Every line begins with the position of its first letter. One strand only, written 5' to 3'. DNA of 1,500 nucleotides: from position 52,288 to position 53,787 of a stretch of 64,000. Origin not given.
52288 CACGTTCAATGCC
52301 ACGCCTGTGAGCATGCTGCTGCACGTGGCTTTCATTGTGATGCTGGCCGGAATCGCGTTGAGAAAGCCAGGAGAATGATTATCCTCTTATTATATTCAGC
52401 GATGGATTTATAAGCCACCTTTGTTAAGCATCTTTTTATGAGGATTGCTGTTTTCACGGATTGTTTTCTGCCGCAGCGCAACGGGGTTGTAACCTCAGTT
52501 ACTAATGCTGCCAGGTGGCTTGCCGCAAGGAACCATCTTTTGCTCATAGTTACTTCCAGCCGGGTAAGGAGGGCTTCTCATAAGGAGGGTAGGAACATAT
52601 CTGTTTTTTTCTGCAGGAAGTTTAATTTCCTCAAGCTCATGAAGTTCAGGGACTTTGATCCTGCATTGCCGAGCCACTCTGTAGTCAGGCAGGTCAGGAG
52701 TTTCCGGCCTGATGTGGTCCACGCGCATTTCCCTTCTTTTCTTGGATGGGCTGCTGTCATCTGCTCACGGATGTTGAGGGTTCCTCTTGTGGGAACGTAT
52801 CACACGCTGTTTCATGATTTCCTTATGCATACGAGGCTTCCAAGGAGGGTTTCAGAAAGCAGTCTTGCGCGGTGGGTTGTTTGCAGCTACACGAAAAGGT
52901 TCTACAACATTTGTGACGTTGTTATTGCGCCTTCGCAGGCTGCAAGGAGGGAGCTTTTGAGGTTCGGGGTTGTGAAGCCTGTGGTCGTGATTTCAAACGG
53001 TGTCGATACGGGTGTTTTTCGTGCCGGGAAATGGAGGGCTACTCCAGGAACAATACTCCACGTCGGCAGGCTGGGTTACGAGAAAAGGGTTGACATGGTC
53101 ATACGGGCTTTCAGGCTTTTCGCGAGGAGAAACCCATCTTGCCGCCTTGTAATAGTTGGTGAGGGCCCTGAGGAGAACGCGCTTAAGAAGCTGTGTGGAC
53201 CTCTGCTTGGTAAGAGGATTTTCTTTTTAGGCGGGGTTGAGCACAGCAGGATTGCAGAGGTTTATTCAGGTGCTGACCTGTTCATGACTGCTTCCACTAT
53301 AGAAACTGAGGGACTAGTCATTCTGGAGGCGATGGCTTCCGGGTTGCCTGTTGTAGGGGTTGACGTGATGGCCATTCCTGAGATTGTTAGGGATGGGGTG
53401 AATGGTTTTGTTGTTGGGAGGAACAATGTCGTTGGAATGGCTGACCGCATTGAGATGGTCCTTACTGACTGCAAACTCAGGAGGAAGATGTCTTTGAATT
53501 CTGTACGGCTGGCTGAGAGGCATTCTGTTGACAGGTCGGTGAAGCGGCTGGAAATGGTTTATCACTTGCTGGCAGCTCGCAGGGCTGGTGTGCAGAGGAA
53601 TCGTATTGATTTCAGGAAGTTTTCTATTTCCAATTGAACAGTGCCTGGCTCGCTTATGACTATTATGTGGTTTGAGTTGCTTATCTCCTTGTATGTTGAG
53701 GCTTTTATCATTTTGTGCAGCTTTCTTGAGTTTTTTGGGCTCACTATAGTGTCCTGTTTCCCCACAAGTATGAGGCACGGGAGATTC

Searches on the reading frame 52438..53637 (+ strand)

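Call 69: search_protein_families(library=pfam, proteins=[window:52438-53637:+], max_evalue=0.001)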
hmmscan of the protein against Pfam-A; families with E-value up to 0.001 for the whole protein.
window:52438-53637:+ (399 aa): 6 families
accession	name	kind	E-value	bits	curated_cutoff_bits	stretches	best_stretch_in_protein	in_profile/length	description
PF00534.26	Glycos_transf_1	-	2.5e-40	138.2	26.4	1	198-354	10-168/172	Glycosyl transferases group 1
PF13692.12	Glyco_trans_1_4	-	7.3e-35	120.7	27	1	205-344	3-142/142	Glycosyl transferases group 1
PF13439.12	Glyco_transf_4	-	1.7e-31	110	28.5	1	15-191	2-168/170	Glycosyltransferase Family 4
PF13579.12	Glyco_trans_4_4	-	6.7e-19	69.2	29.7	1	15-188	1-158/158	Glycosyl transferase 4-like domain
PF20706.3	GT4-conflict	-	4.2e-06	26.4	26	1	170-309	162-312/385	Family 4 Glycosyltransferase in conflict systems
PF13524.12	Glyco_trans_1_2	-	0.00027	21.4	25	1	228-371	8-142/144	Glycosyl transferase-like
